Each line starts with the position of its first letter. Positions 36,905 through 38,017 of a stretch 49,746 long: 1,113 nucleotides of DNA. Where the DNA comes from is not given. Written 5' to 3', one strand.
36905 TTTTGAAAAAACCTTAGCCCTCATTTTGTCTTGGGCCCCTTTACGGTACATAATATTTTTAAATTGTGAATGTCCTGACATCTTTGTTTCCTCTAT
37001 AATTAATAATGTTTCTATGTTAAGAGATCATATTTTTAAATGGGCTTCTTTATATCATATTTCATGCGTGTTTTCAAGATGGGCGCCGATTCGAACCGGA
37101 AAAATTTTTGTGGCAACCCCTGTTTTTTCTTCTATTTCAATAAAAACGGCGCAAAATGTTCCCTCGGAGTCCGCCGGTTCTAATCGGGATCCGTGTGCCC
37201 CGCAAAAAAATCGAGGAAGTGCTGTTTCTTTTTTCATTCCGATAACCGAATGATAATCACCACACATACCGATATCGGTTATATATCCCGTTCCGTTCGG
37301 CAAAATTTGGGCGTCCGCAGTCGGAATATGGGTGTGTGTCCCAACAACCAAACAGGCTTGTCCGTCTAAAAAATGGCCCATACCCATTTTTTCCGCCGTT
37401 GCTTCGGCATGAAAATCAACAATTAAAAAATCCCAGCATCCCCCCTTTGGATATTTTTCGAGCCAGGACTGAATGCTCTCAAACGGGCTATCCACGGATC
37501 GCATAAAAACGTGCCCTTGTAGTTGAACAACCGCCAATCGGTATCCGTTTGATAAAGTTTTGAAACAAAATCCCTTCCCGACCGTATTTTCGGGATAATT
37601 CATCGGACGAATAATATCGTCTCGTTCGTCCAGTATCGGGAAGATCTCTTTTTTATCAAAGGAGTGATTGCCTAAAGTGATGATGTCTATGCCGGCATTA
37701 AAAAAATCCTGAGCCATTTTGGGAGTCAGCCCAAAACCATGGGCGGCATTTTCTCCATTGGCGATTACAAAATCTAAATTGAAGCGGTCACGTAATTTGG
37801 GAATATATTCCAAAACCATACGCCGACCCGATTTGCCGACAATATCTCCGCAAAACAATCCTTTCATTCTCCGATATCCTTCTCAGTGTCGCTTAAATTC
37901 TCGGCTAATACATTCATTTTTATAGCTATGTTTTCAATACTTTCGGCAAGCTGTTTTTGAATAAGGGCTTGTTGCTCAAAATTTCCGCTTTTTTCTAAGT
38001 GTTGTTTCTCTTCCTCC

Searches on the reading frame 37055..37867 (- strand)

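Call 45: search_protein_families(library=pfam, proteins=[window:37055-37867:-], max_evalue=0.0001)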
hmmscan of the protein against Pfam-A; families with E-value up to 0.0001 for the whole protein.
window:37055-37867:- (270 aa): 2 families
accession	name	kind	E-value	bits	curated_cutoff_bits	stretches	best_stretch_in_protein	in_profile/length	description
PF13277.11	YmdB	-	4.3e-100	334.6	27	1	4-256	1-251/253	YmdB-like protein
PF00149.33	Metallophos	-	4.9e-07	30.8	21.5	1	4-182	4-191/191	Calcineurin-like phosphoesterase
